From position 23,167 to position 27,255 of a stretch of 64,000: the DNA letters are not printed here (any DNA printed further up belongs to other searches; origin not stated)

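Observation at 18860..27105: Two adjacent giant paralogous tail-fibre-like surface proteins in a housekeeping neighbourhood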

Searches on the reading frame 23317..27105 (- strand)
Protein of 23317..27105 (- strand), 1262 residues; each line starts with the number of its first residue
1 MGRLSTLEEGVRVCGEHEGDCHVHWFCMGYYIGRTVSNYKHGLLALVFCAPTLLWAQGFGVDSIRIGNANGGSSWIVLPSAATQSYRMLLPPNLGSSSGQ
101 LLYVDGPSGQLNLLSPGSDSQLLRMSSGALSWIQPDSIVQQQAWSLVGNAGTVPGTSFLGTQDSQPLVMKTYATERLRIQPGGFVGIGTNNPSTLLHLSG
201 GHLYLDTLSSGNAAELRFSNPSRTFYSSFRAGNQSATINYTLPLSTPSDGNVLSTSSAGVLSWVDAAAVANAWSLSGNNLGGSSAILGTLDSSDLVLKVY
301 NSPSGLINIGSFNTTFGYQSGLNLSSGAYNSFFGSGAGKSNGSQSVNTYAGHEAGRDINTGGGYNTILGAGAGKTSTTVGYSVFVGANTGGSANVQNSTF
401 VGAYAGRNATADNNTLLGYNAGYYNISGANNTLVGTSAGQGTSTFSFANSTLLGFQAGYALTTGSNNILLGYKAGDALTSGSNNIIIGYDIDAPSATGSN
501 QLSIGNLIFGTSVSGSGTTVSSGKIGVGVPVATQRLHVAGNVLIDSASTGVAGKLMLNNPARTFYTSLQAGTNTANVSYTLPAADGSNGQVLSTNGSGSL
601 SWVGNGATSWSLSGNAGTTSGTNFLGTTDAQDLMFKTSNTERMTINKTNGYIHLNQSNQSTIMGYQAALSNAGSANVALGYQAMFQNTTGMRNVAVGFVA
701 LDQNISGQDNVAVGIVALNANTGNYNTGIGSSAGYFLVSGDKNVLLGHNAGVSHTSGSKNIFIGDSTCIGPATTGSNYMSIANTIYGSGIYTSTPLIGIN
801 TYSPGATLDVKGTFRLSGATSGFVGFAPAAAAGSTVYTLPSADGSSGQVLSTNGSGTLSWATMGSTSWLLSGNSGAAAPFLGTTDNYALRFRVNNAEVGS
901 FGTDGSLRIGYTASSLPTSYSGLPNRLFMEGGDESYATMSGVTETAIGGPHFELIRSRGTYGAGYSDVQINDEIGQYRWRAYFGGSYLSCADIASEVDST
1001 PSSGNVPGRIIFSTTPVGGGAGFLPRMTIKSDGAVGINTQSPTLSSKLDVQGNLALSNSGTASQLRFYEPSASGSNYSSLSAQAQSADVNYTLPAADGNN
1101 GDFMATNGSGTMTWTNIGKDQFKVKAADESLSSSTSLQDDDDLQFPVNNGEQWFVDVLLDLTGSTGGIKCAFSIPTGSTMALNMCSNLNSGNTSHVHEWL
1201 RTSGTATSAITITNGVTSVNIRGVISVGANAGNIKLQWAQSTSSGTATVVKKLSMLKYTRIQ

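Call 5: search_protein_families(library=pfam, proteins=[window:23317-27105:-], max_evalue=1)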
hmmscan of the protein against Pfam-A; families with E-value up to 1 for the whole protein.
window:23317-27105:- (1262 aa): 0 families

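Call 6: search_protein_families(library=ncbifam, proteins=[window:23317-27105:-], max_evalue=1)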
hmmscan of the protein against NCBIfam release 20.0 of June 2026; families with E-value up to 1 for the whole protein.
window:23317-27105:- (1262 aa): 0 families

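Call 7: search_protein_families(library=phrogs, proteins=[window:23317-27105:-], max_evalue=1)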
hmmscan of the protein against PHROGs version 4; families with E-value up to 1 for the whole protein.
window:23317-27105:- (1262 aa): 5 families
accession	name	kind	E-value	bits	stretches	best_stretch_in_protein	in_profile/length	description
phrog_6002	-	head and packaging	1.5e-24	86.7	3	625-767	672-810/1183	virion structural protein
phrog_4636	-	tail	1.5e-20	74.3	3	452-778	302-611/763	tail spike protein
phrog_18345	-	tail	9.7e-10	38.4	2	629-1116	507-854/956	tail fiber protein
phrog_9942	-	tail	1.1e-07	31.3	2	169-201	1097-1129/1178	tail fiber protein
phrog_23837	-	head and packaging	1.1e-06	28.8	2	584-786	126-324/507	virion structural protein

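Call 15: search_solved_structures(query=window:23317-27024:-, max_evalue=1, show_alignments=3)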
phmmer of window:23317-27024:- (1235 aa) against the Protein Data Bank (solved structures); distinct sequences matched with E-value up to 1: 5.
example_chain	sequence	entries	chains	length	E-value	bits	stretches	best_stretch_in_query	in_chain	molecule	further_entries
2v0h_A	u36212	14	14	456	0.15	13.2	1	308-384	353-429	BIFUNCTIONAL PROTEIN GLMU | GLUCOSAMINE-1-PHOSPHATE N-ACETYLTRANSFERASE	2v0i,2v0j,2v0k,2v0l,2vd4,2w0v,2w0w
8cu9_A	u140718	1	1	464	0.18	13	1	312-387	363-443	Bifunctional UDP-N-acetylglucosamine diphosphorylase/glucosamine-1-phosphate N-acetyltrans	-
9mh4_A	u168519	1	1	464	0.25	12.5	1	311-387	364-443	Bifunctional protein GlmU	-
3fww_A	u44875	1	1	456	0.3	12.2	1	294-383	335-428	Bifunctional protein glmU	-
4fce_A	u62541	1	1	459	0.31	12.2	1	294-383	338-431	Bifunctional protein GlmU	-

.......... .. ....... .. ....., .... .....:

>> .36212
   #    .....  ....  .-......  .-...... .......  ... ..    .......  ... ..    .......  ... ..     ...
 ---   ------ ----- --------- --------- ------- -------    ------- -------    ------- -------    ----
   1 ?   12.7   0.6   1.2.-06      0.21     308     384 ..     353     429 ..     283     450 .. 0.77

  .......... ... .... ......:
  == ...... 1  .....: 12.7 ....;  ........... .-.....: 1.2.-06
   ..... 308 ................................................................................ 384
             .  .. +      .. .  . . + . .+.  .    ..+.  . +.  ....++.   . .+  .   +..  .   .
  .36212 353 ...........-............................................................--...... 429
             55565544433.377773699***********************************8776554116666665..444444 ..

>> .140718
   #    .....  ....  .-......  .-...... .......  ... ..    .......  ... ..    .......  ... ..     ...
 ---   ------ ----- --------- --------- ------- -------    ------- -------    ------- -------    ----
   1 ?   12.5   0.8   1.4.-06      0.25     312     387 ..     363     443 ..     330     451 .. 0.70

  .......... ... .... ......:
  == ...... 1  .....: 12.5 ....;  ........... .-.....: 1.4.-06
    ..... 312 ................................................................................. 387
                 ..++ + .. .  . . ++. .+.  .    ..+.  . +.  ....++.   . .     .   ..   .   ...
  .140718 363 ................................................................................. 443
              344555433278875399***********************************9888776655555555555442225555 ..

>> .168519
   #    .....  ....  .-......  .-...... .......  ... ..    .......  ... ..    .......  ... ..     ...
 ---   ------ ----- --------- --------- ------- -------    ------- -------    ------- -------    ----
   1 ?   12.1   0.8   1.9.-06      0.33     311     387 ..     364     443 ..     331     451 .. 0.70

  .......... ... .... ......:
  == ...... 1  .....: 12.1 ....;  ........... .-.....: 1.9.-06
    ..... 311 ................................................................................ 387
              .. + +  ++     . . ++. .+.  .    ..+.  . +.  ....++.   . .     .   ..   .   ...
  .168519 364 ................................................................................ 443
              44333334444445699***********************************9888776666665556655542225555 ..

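Call 50: find_homologous_proteins(query=window:23317-27024:-)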
Query window:23317-27024:- (1235 aa): 1143 proteins with E <= 0.001 among 8000 candidates; the best 120 are listed.
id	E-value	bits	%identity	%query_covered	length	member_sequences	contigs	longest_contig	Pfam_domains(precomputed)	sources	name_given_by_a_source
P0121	0.0e+0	2637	100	99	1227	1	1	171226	-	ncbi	-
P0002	6.6e-193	662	55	17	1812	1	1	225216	-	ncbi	-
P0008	6.6e-167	576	51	21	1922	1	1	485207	-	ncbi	-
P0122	9.2e-136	473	55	19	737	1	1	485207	-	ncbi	-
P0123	2.2e-133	465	32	59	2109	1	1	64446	PF26696.1,PF13884.12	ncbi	-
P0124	2.2e-132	462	35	49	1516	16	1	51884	-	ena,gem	-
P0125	1.7e-127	445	34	38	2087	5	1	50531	PF13884.12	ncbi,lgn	-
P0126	1.0e-124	436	33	42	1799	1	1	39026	PF26696.1,PF13884.12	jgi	-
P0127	3.2e-116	408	32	25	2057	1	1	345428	PF26696.1,PF13884.12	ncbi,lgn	-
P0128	4.3e-108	381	37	37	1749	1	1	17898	PF13884.12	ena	-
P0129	8.9e-106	373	34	33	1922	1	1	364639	-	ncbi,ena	-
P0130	4.5e-102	361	36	43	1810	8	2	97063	-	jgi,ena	-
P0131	9.2e-102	360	38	19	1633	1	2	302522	-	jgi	jgi:hypothetical protein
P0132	1.2e-101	360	33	37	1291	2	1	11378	PF26696.1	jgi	-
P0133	4.3e-98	348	37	20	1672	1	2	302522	-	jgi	jgi:hypothetical protein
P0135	1.6e-95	339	36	31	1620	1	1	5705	PF13884.12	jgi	jgi:hypothetical protein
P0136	7.6e-94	334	29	79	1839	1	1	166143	PF26696.1,PF13884.12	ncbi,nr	ncbi:MAG: tail fiber domain-containing protein [Saprospiraceae bacterium]|nr:tail fiber domain-conta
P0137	7.2e-93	331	34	32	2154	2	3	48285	PF26696.1,PF13884.12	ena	-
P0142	1.1e-86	310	35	31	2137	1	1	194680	PF13884.12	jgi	jgi:hypothetical protein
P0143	2.4e-85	306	45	22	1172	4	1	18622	PF26696.1,PF13884.12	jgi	-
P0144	3.5e-85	305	29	69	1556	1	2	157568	PF26696.1,PF13884.12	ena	-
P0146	4.0e-84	302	36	27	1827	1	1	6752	PF13884.12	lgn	-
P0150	7.8e-81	291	30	62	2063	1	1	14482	PF26696.1,PF13884.12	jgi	jgi:trimeric autotransporter adhesin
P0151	9.4e-81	291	35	30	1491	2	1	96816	PF13884.12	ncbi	ncbi:MAG: hypothetical protein A2270_00465, partial [Elusimicrobia bacterium RIFOXYA12_FULL_51_18]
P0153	2.4e-80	289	30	25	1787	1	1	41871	PF13884.12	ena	-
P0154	2.6e-80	289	39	19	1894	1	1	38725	PF16403.12,PF13884.12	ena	-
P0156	8.5e-80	287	41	13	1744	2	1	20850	PF13884.12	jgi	jgi:ribosomal protein S6E (S10)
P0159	3.5e-77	279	32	38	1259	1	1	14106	PF26696.1,PF13884.12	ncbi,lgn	-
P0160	4.4e-77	278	35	37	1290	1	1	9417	PF26696.1,PF13884.12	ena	-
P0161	6.2e-77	278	30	50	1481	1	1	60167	PF26696.1,PF13884.12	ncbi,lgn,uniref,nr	ncbi:MAG: hypothetical protein EOO50_11410 [Flavobacterium sp.]|uniref:tail fiber domain-containing 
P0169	1.8e-73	266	39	21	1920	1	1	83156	PF13884.12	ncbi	-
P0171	3.6e-73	265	37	21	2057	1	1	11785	PF13884.12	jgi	jgi:hypothetical protein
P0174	3.9e-71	259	33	42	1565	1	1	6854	PF26696.1,PF13884.12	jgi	jgi:hypothetical protein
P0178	6.8e-70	255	34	37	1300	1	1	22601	PF26696.1,PF13884.12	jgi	jgi:trimeric autotransporter adhesin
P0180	2.1e-69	253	29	40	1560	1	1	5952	PF26696.1,PF13884.12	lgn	-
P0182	3.5e-69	252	28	48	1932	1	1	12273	PF26696.1,PF13884.12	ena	-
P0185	2.9e-67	246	33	43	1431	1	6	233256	PF13884.12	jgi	jgi:hypothetical protein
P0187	2.4e-66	243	33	27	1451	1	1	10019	PF13884.12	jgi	jgi:hypothetical protein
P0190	2.3e-65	240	27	62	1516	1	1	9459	PF26696.1,PF13884.12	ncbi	-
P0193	2.8e-64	236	34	33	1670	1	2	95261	PF26696.1,PF13884.12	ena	-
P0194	3.1e-64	236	31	39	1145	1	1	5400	PF13884.12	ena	-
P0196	2.8e-63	233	33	40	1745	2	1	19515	PF03736.23,PF13884.12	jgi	jgi:hypothetical protein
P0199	1.2e-62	231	34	33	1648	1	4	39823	PF26696.1,PF13884.12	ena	-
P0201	7.4e-62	228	32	41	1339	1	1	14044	PF16403.12,PF13884.12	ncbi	-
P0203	2.9e-61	226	32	25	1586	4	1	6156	PF26696.1,PF13884.12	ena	-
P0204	7.8e-61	225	40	20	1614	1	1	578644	PF13884.12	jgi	-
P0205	2.1e-60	223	35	16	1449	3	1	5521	PF26696.1,PF13884.12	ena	-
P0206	2.4e-60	223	34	28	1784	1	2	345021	PF13884.12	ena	-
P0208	1.8e-59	220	34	38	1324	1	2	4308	PF26696.1,PF13884.12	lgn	-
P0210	3.1e-59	219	39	28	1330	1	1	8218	PF26696.1,PF13884.12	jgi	jgi:hypothetical protein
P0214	3.6e-58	216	38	19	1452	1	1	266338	PF13884.12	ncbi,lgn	-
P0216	1.1e-57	214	31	37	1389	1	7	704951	PF13884.12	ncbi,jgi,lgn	jgi:hypothetical protein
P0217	3.3e-57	213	32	35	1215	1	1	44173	PF13884.12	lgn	-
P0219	7.5e-57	211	37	36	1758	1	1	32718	PF16403.12,PF13884.12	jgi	jgi:hypothetical protein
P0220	8.2e-57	211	46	18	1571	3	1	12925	PF13884.12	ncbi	ncbi:MAG: hypothetical protein A2218_13210, partial [Elusimicrobia bacterium RIFOXYA2_FULL_53_38]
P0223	1.4e-56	210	29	39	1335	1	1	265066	PF26696.1,PF13884.12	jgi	jgi:trimeric autotransporter adhesin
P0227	4.9e-55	205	30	37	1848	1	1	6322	PF13884.12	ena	-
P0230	3.4e-54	203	30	34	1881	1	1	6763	PF13884.12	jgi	jgi:hypothetical protein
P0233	2.3e-53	200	31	30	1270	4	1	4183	PF26696.1,PF13884.12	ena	-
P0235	2.9e-53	199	33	37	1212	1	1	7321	PF13884.12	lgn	-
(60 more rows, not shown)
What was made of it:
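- Some database sources name relatives 'trimeric autotransporter adhesin' (call 50).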

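Call 86: find_encoding_contigs(protein=P0121, flank=1000, max_places=2)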
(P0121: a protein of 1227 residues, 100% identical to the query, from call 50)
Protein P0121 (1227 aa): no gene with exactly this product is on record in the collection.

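Call 90: find_related_loci(query=window:23317-27024:-, collection=viral_contigs, flank=8000)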
Query window:23317-27024:- (1235 aa) in viral_contigs; peptide patterns used: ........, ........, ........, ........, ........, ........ (x = any residue, [..] = any of these).
2 stretches matched a pattern; 1 encode a relative of the query (tblastn E <= 1e-3); 1 distinct loci.
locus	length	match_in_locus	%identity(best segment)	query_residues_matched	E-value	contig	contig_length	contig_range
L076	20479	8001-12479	43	249-737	3e-17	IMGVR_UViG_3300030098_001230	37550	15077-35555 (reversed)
